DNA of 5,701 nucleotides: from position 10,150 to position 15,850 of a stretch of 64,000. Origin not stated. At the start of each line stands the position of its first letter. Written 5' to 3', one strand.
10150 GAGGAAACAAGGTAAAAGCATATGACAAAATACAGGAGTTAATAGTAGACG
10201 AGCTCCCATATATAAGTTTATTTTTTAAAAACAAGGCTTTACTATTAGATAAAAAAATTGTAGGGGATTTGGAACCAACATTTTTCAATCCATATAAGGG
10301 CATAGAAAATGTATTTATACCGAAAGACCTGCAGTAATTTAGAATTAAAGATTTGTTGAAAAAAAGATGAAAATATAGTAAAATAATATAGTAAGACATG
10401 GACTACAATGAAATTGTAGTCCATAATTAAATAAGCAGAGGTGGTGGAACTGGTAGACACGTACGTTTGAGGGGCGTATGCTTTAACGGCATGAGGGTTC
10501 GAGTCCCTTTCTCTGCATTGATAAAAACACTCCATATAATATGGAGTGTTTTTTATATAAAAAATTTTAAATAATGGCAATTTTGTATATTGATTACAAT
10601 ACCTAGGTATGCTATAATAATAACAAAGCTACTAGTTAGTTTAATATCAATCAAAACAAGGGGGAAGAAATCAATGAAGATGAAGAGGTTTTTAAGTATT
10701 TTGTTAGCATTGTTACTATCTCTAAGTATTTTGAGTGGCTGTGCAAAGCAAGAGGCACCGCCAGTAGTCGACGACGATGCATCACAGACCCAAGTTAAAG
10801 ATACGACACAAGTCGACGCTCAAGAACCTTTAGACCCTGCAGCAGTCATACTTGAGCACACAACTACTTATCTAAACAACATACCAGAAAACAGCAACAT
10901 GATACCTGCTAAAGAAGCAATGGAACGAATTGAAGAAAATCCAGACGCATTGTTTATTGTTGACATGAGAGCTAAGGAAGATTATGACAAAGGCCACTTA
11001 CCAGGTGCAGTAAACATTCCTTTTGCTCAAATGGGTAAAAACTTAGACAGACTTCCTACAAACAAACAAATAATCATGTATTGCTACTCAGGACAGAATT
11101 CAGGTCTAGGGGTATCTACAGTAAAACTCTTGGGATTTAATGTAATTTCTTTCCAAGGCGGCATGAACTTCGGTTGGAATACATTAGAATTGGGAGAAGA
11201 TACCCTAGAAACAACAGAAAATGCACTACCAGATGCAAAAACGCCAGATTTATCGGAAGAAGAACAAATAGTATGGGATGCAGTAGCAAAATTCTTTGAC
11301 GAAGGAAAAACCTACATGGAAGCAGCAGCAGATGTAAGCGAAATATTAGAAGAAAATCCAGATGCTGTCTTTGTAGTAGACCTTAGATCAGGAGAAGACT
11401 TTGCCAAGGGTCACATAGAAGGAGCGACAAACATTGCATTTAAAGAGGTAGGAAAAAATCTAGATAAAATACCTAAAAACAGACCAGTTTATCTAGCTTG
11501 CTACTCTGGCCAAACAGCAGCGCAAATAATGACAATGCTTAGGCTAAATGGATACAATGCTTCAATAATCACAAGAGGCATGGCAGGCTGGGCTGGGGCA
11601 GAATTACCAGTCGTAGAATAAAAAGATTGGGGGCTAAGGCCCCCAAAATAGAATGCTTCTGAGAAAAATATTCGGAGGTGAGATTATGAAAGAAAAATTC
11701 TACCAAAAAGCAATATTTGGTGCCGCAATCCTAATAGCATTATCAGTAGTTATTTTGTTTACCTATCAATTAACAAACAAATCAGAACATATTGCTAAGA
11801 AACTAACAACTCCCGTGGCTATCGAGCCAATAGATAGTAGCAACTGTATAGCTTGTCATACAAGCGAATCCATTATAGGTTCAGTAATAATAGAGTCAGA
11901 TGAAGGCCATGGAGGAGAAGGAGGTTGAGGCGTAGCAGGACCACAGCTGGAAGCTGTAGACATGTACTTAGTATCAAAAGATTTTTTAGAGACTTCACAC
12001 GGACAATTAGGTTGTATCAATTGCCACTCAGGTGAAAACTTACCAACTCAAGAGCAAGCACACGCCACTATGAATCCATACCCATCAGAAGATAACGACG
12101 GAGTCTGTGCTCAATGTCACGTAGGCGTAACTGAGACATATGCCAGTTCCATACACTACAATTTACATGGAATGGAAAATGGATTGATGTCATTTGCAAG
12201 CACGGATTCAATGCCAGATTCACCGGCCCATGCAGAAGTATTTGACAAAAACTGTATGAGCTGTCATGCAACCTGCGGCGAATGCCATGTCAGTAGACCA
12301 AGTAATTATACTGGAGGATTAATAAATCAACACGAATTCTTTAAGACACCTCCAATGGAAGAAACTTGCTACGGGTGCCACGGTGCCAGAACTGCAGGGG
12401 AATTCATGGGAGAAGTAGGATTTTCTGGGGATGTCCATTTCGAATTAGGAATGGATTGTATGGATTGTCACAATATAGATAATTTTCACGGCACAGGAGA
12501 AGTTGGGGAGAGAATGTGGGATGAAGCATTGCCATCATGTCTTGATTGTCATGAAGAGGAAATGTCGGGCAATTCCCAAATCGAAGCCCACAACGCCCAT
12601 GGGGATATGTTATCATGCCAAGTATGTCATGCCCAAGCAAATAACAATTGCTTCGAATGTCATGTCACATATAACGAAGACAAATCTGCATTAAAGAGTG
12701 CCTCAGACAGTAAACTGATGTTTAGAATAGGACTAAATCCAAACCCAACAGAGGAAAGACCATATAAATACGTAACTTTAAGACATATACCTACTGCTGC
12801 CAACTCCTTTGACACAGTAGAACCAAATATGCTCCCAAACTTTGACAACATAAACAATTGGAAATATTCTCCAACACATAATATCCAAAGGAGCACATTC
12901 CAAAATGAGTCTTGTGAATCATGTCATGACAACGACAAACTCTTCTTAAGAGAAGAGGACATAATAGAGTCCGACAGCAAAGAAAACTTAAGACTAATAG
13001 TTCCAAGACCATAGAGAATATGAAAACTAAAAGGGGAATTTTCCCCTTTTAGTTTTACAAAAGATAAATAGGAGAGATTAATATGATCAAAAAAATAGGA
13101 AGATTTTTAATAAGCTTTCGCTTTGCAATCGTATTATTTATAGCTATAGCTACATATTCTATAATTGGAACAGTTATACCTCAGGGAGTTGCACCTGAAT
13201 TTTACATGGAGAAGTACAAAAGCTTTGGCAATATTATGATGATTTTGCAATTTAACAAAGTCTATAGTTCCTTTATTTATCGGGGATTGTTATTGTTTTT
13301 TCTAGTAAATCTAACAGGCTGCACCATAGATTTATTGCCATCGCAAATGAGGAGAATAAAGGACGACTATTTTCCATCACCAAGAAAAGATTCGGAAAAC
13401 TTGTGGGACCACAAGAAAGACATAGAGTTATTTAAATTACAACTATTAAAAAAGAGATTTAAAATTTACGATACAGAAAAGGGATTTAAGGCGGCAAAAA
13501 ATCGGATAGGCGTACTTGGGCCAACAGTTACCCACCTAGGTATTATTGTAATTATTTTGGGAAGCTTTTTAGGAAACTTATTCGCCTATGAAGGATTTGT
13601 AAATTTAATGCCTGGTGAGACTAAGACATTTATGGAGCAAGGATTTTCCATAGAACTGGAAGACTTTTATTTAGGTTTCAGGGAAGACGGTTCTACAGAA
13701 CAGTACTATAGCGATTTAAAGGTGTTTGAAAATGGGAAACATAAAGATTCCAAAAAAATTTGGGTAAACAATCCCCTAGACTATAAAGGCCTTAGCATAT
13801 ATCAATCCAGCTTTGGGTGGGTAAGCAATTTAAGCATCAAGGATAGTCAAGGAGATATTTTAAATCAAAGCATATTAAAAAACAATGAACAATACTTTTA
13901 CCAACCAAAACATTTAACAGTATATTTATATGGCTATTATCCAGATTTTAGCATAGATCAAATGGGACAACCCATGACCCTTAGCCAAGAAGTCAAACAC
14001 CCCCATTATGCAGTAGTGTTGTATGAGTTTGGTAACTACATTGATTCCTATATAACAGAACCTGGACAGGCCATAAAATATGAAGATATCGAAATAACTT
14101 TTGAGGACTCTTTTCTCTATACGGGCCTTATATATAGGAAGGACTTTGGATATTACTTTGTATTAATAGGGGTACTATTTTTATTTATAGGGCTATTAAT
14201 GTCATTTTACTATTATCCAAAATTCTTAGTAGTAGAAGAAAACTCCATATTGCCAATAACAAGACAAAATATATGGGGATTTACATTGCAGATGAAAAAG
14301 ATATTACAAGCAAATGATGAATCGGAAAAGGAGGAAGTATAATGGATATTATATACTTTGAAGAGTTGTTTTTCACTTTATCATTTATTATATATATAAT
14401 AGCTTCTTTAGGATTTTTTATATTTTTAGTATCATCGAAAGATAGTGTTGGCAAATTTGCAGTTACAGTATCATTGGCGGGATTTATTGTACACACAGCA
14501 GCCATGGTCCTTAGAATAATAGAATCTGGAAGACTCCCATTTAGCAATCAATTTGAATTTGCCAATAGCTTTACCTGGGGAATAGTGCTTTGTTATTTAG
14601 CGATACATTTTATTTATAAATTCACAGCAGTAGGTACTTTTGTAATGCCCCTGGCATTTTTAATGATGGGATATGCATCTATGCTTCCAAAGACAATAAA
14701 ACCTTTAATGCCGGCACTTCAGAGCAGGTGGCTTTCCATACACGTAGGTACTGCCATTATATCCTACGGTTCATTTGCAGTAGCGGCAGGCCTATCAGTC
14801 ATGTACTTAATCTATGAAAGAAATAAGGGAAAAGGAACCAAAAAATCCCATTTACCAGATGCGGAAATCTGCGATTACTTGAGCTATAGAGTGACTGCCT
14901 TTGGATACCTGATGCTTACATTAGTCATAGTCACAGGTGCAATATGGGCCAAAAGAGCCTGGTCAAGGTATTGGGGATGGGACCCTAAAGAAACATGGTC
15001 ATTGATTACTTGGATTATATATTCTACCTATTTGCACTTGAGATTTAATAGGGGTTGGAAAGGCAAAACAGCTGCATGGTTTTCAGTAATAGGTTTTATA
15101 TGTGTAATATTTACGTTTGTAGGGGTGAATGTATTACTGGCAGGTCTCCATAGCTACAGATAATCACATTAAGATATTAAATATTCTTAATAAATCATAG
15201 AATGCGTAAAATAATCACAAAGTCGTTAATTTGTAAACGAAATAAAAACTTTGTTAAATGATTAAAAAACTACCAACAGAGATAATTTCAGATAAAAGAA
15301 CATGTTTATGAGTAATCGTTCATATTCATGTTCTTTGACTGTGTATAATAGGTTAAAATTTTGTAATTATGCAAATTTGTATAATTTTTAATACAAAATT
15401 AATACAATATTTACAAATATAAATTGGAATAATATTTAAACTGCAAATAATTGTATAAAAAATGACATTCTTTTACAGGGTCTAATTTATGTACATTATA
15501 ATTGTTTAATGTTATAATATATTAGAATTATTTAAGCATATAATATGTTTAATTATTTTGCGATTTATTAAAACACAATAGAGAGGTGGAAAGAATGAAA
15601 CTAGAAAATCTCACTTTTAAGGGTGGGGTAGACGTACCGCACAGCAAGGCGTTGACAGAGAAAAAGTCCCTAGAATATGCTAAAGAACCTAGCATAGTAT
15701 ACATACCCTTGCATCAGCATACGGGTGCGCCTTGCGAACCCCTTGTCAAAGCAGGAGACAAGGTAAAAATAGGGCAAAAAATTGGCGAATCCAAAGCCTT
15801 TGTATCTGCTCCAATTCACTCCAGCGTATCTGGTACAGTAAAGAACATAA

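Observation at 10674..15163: Surface rhodanese lipoprotein, multihaem cytochrome and dedicated System II maturation genes: a possible extracytoplasmic chalcogen/metal reductase module in a Gram-positive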

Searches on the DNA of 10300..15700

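Call 78: search_rna_families(source=window, start=10300, end=15700, threshold=evalue, max_evalue=1)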
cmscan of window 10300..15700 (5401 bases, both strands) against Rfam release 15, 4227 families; matches with E-value up to 1: 3.
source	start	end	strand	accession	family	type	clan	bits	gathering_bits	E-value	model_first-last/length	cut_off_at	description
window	10435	10517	+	RF00005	tRNA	Gene; tRNA;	CL00001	45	29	2e-07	1-71/71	no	tRNA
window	12835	12934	+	RF02530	URE2_IRES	Cis-reg; IRES;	-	26.9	70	0.4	1-105/105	no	Ure2 internal ribosome entry site (IRES)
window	13025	13055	+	RF04341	Plastid-psbJ-5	Cis-reg;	CL00152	24.8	53.1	0.24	1-59/59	no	Plastid-psbJ-5 3UTR RNA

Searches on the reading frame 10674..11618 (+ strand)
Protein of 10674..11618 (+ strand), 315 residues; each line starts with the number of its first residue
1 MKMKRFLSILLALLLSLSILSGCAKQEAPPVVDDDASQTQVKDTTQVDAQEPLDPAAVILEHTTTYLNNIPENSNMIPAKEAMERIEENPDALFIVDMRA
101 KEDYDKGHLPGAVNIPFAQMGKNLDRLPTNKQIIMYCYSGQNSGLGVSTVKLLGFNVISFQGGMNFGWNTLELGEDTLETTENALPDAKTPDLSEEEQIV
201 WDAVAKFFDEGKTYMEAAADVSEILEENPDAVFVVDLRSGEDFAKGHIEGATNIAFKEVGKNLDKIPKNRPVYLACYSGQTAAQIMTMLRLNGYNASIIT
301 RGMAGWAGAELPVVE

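Call 5: search_protein_families(library=pfam, proteins=[window:10674-11618:+], max_evalue=0.01)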
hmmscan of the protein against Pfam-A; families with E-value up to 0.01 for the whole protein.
window:10674-11618:+ (315 aa): 1 family
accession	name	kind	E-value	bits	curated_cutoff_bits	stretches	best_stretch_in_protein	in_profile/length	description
PF00581.25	Rhodanese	-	5.4e-33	113.9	22.2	2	79-165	2-97/102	Rhodanese-like domain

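Call 6: search_protein_families(library=ncbifam, proteins=[window:10674-11618:+], max_evalue=0.01)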
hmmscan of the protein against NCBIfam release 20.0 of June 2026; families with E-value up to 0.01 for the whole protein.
window:10674-11618:+ (315 aa): 17 families
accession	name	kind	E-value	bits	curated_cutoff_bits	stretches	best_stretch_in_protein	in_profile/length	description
NF005902.0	PRK07878.1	equivalog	4.8e-20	71.8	647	2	76-168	288-381/392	adenylyltransferase/sulfurtransferase MoeZ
NF007627.0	PRK10287.1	equivalog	5.9e-18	65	102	2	94-165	22-95/104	thiosulfate sulfurtransferase PspE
NF006444.0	PRK08762.1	equivalog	2.3e-17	62.7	449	2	66-169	6-108/387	molybdopterin-synthase adenylyltransferase MoeB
TIGR02981.1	phageshock_pspE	exception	2.6e-16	59.8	126.3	2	93-164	19-92/101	thiosulfate sulfurtransferase PspE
NF001195.0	PRK00162.1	equivalog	1.7e-14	54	102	2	230-297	19-86/108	thiosulfate sulfurtransferase GlpE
NF045521.1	rhoda_near_glyco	subfamily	6e-14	52.1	145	2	83-169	22-109/144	rhodanese homology domain-containing protein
NF041203.1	rhodanese_LYCAU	equivalog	5.8e-13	48.6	115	2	230-313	35-123/126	rhodanese-related (seleno)protein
NF005646.0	PRK07411.1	equivalog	9.5e-12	44.7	633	2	77-165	284-377/390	molybdopterin-synthase adenylyltransferase MoeB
NF008750.0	PRK11784.1-2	equivalog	3.7e-10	39.4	241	1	90-117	13-40/346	tRNA 2-selenouridine(34) synthase MnmH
TIGR04568.1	arch_SelU_Nterm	equivalog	6e-10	39.3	200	0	89-117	100-128/215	selenouridine synthase SelU-like subunit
NF045694.1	seleno_TsoB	exception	1.2e-09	36.8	805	2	195-257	25-87/572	rhodanese/DsbD fusion-like selenoprotein TsoB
NF033833.0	rhodan_ChrE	equivalog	3.5e-09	36.6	120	1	227-314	15-105/108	rhodanese family chromate resistance protein ChrE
NF008752.0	PRK11784.1-4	equivalog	1.6e-08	33.7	266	1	80-117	6-43/357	tRNA 2-selenouridine(34) synthase MnmH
TIGR04271.1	ThiI_C_thiazole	equivalog_domain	2.9e-08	33.7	70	1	80-156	14-94/101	thiazole biosynthesis protein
TIGR03167.1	tRNA_sel_U_synt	equivalog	4e-08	33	219.75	1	94-117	4-27/311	tRNA 2-selenouridine(34) synthase MnmH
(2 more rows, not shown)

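Call 79: search_solved_structures(query=window:10674-11618:+, max_evalue=0.001)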
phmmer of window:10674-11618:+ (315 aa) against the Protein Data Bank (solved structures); distinct sequences matched with E-value up to 0.001: 23.
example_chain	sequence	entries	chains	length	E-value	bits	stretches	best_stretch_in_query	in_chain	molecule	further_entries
1yt8_A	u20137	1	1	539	1.1e-14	57.5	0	88-162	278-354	thiosulfate sulfurtransferase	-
6mxv_A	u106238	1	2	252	2.8e-12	49.6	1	93-165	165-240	Rhodanese-like family protein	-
3iwh_A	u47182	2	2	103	8.8e-09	38.2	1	223-311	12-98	Rhodanese-like domain protein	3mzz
3foj_A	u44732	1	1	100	1.6e-08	37.3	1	223-305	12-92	uncharacterized protein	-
3r2u_A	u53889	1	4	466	2.4e-08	36.7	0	93-161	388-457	Metallo-beta-lactamase family protein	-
3tp9_A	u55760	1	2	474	6.7e-08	35.3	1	91-163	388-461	BETA-LACTAMASE and RHODANESE DOMAIN PROTEIN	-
3nhv_A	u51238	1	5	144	2.3e-06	30.2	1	86-169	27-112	BH2092 protein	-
3o3w_A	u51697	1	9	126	2.8e-06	30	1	86-168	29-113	BH2092 protein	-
5ve3_B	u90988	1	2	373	5e-06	29.1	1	223-307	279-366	BpPRF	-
2jtq_A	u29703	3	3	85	5.9e-06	28.9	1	96-164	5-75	Phage shock protein E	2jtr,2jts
6pfz_D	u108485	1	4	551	2e-05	27.1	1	53-166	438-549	NADH oxidase (NoxA-3)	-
3gk5_A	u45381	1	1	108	2.7e-05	26.7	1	86-165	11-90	Uncharacterized rhodanese-related protein TVG0868615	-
3icr_A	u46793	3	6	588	8.2e-05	25.1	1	84-165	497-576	Coenzyme A-Disulfide Reductase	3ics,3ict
5ve4_A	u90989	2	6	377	0.00012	24.5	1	223-307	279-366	BpPRF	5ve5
4ocg_A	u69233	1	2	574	0.00019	23.9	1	85-160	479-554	FAD-dependent pyridine nucleotide-disulphide oxidoreductase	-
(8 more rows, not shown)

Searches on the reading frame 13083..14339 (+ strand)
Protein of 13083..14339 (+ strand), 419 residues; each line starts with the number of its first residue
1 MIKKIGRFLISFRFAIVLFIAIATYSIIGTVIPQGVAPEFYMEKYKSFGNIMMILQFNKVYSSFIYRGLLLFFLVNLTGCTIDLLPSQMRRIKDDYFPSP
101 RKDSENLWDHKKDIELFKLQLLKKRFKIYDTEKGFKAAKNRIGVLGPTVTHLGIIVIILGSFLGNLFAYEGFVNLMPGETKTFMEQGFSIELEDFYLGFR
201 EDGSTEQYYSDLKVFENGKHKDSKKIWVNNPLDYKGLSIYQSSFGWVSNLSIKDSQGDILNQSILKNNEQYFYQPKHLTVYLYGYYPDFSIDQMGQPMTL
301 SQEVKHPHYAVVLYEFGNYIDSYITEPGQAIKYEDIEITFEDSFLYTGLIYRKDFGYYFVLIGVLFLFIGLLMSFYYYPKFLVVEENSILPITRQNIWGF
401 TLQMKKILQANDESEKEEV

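Call 5: search_protein_families(library=pfam, proteins=[window:13083-14339:+], max_evalue=0.01)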
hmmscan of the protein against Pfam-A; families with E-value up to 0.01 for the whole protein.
window:13083-14339:+ (419 aa): 1 family
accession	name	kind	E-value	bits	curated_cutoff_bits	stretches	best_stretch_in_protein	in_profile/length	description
PF05140.19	ResB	-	1.1e-52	179.9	24.6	1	13-296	2-315/486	ResB-like family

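Call 6: search_protein_families(library=ncbifam, proteins=[window:13083-14339:+], max_evalue=0.01)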
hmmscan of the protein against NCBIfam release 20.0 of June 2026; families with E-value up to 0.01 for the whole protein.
window:13083-14339:+ (419 aa): 0 families

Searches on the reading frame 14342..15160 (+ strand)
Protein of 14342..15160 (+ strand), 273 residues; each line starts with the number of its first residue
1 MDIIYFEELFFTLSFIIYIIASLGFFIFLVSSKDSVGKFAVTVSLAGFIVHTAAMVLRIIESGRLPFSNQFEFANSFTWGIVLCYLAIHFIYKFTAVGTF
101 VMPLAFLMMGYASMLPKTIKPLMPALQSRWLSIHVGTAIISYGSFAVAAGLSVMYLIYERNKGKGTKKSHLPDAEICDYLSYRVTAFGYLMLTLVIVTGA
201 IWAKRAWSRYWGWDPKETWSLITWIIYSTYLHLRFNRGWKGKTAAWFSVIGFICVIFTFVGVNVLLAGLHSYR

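Call 5: search_protein_families(library=pfam, proteins=[window:14342-15160:+], max_evalue=0.01)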
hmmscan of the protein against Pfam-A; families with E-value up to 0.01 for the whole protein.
window:14342-15160:+ (273 aa): 1 family
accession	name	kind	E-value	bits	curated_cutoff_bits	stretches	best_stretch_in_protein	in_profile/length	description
PF01578.25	Cytochrom_C_asm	-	1.2e-52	179.1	29.9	1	78-270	12-212/212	Cytochrome C assembly protein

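Call 6: search_protein_families(library=ncbifam, proteins=[window:14342-15160:+], max_evalue=0.01)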
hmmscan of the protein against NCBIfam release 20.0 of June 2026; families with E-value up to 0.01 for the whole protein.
window:14342-15160:+ (273 aa): 5 families
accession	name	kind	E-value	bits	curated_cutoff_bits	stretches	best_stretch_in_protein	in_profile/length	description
TIGR03144.1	cytochr_II_ccsB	equivalog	6.5e-81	271.8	187.6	1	45-272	3-251/252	c-type cytochrome biogenesis protein CcsB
NF007691.0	PRK10369.1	subfamily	8.9e-09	34.6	394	1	115-268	153-298/573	heme lyase NrfEFG subunit NrfE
TIGR01191.1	ccmC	subfamily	1.6e-08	34.7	186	1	129-257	11-125/184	heme ABC transporter permease CcmC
TIGR00353.1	nrfE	subfamily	7.4e-08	31.7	569.05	1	100-268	84-244/578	heme lyase CcmF/NrfE family subunit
TIGR03145.1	cyt_nit_nrfE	subfamily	0.0002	20.2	927.3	1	109-262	145-290/631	heme lyase NrfEFG subunit NrfE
